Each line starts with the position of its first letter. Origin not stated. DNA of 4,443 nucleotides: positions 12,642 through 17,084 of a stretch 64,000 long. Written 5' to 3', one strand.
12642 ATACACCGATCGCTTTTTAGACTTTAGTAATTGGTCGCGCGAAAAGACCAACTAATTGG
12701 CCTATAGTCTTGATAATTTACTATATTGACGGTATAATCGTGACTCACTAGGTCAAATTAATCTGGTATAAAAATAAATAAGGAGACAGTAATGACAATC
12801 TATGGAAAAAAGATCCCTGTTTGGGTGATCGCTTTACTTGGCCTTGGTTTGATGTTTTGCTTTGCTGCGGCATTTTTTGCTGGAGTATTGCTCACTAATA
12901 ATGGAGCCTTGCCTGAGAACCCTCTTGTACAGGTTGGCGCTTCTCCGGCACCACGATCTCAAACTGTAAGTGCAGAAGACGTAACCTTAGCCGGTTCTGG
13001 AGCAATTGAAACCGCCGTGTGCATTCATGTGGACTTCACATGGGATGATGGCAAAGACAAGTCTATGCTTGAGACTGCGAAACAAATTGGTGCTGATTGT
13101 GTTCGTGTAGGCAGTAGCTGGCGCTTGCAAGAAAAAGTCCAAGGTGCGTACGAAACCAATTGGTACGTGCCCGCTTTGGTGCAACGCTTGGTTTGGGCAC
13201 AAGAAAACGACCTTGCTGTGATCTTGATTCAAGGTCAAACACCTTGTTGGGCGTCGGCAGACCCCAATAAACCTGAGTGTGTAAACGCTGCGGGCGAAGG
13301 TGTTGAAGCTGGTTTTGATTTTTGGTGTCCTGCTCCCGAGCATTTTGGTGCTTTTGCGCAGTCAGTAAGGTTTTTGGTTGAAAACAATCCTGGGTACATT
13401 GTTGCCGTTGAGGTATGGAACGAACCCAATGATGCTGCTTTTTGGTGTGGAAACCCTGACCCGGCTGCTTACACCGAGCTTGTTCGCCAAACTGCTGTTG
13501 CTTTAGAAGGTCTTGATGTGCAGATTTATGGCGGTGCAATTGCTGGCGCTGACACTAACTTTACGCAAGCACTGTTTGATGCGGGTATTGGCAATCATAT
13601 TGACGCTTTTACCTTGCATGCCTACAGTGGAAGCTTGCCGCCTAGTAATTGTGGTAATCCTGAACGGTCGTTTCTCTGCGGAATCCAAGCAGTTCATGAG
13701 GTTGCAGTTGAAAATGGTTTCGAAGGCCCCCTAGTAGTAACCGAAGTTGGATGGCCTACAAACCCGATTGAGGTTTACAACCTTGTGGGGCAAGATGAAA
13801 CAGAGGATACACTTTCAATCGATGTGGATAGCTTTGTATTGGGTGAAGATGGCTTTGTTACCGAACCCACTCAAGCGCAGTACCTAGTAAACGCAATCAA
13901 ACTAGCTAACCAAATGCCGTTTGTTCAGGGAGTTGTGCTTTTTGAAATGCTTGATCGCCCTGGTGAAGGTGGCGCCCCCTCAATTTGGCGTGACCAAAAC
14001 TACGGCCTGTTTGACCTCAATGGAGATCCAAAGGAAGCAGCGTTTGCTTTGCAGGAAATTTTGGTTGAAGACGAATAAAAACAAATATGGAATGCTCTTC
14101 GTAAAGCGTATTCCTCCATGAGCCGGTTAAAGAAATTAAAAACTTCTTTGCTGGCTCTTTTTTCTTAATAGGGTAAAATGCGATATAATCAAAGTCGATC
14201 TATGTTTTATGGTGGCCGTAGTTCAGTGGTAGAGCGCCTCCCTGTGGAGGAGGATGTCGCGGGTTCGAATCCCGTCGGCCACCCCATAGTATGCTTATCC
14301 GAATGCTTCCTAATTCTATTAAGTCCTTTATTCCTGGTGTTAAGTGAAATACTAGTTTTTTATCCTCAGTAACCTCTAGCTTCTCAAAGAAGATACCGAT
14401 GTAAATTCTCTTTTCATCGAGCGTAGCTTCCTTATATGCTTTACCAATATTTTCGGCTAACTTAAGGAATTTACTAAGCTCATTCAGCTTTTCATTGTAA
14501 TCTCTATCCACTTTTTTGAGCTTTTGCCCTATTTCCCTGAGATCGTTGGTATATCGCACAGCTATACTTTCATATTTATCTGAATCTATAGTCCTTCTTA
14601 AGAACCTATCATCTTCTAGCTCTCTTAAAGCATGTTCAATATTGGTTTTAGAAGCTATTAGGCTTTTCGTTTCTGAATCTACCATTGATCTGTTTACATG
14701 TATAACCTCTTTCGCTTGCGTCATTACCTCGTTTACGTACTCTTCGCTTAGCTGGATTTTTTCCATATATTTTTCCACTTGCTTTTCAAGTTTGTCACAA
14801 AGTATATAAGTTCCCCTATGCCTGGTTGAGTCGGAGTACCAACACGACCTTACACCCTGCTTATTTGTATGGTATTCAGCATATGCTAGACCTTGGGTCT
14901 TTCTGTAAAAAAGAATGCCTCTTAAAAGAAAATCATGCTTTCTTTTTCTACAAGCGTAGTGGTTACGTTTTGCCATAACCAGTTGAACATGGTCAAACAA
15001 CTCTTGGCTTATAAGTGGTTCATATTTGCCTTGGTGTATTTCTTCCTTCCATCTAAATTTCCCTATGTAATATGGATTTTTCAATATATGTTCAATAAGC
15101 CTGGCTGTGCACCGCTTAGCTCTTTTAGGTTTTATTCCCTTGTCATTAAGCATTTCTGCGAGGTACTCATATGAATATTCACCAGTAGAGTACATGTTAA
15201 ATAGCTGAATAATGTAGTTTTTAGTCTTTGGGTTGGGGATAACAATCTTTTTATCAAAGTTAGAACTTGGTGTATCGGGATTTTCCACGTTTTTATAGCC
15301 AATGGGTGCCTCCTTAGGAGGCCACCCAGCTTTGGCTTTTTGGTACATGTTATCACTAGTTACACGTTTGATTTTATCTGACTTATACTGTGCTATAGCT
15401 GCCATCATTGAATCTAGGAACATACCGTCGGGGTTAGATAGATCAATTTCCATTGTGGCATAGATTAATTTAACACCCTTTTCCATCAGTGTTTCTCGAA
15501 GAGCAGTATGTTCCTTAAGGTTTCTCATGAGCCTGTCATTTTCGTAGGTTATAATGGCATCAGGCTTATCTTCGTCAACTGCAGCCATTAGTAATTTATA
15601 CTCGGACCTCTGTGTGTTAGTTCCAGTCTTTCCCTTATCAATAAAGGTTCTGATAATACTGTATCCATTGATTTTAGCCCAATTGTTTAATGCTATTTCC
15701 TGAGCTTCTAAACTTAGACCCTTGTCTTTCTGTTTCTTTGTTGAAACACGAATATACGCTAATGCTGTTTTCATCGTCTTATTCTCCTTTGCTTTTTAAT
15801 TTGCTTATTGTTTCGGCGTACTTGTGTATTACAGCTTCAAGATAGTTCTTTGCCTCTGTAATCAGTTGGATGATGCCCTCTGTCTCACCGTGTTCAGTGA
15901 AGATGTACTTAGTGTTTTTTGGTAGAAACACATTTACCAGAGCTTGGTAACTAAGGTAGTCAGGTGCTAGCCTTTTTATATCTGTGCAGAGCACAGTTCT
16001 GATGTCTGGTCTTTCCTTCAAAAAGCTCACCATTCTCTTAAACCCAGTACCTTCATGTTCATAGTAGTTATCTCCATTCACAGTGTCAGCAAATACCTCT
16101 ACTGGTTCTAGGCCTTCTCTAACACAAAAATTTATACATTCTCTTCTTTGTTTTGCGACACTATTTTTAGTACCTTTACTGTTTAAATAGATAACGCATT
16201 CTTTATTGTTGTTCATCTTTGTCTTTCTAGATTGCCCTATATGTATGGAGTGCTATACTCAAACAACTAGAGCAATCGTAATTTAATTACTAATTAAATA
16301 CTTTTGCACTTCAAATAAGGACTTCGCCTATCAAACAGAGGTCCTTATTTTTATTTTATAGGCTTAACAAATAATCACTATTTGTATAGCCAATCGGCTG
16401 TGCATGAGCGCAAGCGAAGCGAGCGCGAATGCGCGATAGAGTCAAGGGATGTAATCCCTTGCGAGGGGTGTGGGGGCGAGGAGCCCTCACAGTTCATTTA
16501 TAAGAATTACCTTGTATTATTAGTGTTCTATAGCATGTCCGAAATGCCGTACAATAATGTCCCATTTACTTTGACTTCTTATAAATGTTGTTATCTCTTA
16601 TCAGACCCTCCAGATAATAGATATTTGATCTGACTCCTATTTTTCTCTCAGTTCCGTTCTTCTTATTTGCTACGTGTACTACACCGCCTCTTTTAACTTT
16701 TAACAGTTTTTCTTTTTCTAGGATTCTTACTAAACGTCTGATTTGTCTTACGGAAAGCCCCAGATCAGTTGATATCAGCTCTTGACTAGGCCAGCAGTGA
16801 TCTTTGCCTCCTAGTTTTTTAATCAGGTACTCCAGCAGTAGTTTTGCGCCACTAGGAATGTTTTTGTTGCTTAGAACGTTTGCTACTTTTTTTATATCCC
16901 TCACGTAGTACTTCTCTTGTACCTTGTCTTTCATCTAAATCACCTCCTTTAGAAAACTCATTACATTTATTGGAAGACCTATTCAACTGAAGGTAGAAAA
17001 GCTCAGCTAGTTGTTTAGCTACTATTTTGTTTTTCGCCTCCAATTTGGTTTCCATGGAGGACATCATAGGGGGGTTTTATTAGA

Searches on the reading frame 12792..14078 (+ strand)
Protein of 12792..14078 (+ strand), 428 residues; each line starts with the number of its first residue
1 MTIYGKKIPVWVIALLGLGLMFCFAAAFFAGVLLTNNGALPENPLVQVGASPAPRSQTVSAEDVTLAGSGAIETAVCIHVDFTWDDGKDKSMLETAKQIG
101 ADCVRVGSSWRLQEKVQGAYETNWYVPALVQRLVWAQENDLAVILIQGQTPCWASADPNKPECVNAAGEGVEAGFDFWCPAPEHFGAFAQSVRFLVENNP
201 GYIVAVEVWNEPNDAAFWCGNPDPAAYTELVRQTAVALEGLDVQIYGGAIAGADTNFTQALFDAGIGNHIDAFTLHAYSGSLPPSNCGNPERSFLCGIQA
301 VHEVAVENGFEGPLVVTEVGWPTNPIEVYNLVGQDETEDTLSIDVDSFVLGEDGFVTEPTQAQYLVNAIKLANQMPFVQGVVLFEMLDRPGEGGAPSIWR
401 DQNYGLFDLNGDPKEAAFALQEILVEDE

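Call 10: search_protein_families(library=pfam, proteins=[window:12792-14078:+], max_evalue=0.01)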
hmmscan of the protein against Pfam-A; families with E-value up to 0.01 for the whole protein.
window:12792-14078:+ (428 aa): 1 family
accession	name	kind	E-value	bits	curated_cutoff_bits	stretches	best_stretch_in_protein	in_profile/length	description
PF00150.24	Cellulase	-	0.00021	21.3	23.5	1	84-320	17-237/272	Cellulase (glycosyl hydrolase family 5)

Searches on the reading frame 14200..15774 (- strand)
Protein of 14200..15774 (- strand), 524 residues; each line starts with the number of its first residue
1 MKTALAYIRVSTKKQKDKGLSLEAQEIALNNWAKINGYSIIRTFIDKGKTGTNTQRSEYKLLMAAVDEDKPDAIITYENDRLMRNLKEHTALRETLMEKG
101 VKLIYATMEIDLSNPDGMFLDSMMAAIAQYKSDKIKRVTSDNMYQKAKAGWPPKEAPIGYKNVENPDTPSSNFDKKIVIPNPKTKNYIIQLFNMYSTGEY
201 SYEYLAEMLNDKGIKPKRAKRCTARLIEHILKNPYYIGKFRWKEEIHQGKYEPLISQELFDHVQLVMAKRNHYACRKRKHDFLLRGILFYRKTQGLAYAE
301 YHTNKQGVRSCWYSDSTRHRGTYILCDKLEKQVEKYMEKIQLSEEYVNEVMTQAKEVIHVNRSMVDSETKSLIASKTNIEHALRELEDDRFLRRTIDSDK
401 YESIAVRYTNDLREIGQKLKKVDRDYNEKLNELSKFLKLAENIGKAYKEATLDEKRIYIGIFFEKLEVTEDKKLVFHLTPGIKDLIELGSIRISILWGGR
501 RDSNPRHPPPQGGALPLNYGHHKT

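Call 10: search_protein_families(library=pfam, proteins=[window:14200-15774:-], max_evalue=0.01)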
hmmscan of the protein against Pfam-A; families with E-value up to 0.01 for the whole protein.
window:14200-15774:- (524 aa): 3 families
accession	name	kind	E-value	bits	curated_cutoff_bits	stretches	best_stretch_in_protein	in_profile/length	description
PF00239.26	Resolvase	-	6e-33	114.4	23.3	1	5-150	2-143/145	Resolvase, N terminal domain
PF07508.19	Recombinase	-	4.1e-17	62.7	21.1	1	183-270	2-102/102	Recombinase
PF22357.2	AF1548-like_C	-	0.0027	18.2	23.9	1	324-358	22-56/56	AF1548-like, C-terminal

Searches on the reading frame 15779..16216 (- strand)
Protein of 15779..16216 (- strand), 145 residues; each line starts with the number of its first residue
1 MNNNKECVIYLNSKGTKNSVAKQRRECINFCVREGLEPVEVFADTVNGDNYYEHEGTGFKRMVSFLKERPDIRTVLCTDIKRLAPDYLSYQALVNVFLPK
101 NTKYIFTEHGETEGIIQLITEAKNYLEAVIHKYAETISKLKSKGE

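Call 10: search_protein_families(library=pfam, proteins=[window:15779-16216:-], max_evalue=0.01)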
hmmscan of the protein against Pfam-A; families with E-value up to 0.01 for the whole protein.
window:15779-16216:- (145 aa): 1 family
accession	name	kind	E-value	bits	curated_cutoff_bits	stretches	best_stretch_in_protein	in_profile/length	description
PF00239.26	Resolvase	-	1.7e-08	35.1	23.3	1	16-140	12-127/145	Resolvase, N terminal domain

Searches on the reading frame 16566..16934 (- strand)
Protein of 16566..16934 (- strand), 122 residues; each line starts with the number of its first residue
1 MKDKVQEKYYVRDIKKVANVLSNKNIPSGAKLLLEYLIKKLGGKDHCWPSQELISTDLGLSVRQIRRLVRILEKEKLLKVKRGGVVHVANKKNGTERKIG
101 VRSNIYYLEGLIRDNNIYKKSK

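Call 10: search_protein_families(library=pfam, proteins=[window:16566-16934:-], max_evalue=0.01)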
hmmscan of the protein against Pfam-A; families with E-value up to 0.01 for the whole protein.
window:16566-16934:- (122 aa): 1 family
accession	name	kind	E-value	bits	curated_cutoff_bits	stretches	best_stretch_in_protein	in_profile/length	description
PF13730.12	HTH_36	-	4.2e-11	42.9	25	1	25-77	2-54/55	Helix-turn-helix domain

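Call 55: search_protein_families(library=phrogs, proteins=[window:16566-16934:-], max_evalue=0.01)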
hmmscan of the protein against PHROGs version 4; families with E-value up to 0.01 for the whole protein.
window:16566-16934:- (122 aa): 9 families
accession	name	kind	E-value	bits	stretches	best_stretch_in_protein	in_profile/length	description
phrog_428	-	DNA, RNA and nucleotide metabolism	5e-09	36.8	1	4-96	84-169/455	replication initiation protein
phrog_270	-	DNA, RNA and nucleotide metabolism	1.1e-08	35.9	1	9-84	31-103/383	replication initiation protein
phrog_186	-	DNA, RNA and nucleotide metabolism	6e-08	33.7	1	3-99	15-112/308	DnaD-like helicase loader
phrog_391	-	DNA, RNA and nucleotide metabolism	2.3e-06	28.5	1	21-83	10-72/298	replication initiation O-like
phrog_345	-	DNA, RNA and nucleotide metabolism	3.9e-06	27.8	1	6-83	23-102/297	replication initiation O-like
phrog_678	-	DNA, RNA and nucleotide metabolism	2.4e-05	25.1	1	24-85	69-122/346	replication initiation O-like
phrog_15053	-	unknown function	6.7e-05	23.2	1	23-82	41-101/343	-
phrog_30285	-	unknown function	0.00019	22.4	1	20-82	34-96/208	-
phrog_1032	-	DNA, RNA and nucleotide metabolism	0.0067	17.4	1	28-97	17-79/281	replication initiation protein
